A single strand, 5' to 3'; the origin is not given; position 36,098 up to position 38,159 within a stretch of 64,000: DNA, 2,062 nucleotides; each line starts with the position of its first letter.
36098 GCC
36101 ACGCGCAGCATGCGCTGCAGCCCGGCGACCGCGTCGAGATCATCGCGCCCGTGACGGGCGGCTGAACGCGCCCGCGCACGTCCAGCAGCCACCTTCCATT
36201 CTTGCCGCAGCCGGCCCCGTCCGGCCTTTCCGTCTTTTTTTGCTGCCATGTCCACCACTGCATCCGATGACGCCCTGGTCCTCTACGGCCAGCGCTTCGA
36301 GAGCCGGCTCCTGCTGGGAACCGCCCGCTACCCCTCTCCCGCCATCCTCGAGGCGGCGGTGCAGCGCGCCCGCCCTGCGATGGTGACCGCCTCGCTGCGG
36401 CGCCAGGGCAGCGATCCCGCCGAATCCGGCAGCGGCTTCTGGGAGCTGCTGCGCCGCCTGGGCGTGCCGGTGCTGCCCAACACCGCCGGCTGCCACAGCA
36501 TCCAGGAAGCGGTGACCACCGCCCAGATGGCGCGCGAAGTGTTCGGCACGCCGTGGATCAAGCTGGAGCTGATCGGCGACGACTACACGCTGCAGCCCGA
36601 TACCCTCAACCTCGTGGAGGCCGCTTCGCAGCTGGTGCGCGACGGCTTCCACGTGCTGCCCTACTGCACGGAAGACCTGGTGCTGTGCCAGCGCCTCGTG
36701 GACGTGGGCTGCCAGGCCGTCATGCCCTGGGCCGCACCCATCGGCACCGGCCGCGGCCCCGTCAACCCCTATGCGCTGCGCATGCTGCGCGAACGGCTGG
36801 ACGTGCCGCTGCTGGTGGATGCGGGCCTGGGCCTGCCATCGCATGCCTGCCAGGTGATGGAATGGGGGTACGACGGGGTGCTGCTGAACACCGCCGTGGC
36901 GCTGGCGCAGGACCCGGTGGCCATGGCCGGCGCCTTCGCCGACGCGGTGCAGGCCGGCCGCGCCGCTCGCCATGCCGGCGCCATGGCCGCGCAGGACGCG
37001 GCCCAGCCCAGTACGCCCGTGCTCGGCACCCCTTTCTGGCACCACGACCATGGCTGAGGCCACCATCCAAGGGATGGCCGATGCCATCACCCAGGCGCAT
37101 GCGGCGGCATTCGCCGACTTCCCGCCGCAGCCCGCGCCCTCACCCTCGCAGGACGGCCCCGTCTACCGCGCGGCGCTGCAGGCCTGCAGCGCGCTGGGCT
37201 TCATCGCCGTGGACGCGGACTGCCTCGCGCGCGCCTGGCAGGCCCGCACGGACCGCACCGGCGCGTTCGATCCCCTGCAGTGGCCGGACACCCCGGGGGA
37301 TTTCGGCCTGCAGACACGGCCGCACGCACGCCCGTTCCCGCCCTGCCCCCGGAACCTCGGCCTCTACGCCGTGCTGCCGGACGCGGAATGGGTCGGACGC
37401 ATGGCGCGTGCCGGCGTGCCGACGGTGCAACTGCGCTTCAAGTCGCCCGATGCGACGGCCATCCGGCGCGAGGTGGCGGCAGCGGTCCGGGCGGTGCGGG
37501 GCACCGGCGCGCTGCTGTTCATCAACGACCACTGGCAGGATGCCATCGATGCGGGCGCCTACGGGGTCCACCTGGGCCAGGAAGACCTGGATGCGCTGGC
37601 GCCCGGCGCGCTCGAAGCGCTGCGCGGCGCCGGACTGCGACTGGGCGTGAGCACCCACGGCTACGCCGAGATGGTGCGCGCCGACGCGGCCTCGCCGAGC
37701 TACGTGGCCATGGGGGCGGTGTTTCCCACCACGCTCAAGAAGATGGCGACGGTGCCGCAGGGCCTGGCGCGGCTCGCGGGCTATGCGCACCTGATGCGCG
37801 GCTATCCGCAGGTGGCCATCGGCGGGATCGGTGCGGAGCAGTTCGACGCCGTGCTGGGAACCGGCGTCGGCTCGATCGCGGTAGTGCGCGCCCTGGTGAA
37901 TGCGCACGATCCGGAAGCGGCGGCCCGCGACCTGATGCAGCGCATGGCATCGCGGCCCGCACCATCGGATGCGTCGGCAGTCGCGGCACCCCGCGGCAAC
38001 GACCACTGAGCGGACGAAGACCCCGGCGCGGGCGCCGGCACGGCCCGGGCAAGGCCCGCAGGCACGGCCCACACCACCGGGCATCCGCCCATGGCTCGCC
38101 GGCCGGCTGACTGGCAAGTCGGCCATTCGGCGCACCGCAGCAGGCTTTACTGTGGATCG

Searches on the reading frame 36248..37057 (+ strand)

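Call 24: search_protein_families(library=ncbifam, proteins=[window:36248-37057:+], max_evalue=0.00001)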
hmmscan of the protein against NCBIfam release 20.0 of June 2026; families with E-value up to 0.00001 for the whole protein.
window:36248-37057:+ (269 aa): 0 families

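Call 68: search_protein_families(library=pfam, proteins=[window:36248-37057:+], max_evalue=0.001)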
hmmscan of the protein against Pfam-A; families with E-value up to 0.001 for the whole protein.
window:36248-37057:+ (269 aa): 1 family
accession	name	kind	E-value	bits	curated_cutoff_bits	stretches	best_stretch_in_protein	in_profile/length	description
PF05690.20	ThiG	-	1.4e-100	336.2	23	1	12-257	2-247/247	Thiazole biosynthesis protein ThiG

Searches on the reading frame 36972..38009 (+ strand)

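Call 24: search_protein_families(library=ncbifam, proteins=[window:36972-38009:+], max_evalue=0.00001)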
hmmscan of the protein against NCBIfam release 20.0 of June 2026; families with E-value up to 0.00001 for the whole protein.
window:36972-38009:+ (345 aa): 12 families
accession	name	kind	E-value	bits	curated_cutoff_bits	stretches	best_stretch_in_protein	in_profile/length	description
NF002904.0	PRK03512.1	equivalog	3e-65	219.6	231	1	120-325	4-206/211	thiamine phosphate synthase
NF008933.0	PRK12290.1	equivalog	1.1e-64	219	516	1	116-325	197-412/438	thiamine phosphate synthase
NF000734.0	PRK00043.1-5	equivalog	1.7e-48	165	252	1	131-324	6-196/201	thiamine phosphate synthase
TIGR00693.1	thiE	equivalog_domain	6.3e-40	136.5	145.1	1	139-320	18-196/197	thiamine phosphate synthase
NF002727.0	PRK02615.1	equivalog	2e-32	112.3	335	1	140-327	164-346/349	thiamine phosphate synthase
NF007070.0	PRK09517.1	equivalog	9.2e-21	73.8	761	1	146-331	30-220/755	multifunctional thiamine-phosphate pyrophosphorylase/synthase/phosphomethylpyrimidine kinase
NF000736.0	PRK00043.2-3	equivalog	4.5e-17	62.1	227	1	145-323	23-203/207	thiamine phosphate synthase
NF000740.0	PRK00043.3-4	equivalog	1.5e-16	60.5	202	1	143-325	27-214/218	thiamine phosphate synthase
NF005819.0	PRK07695.1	equivalog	4.1e-15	56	251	1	181-326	59-198/205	thiazole tautomerase TenI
NF006530.0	PRK08999.1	equivalog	1.9e-13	50.1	245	1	142-309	152-313/315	Nudix family hydrolase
NF000738.0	PRK00043.3-1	equivalog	1.8e-10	40.8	445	1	144-321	29-211/221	thiamine phosphate synthase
NF000741.0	PRK00043.3-5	equivalog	2.1e-10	40.7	350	1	143-326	27-215/217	thiamine phosphate synthase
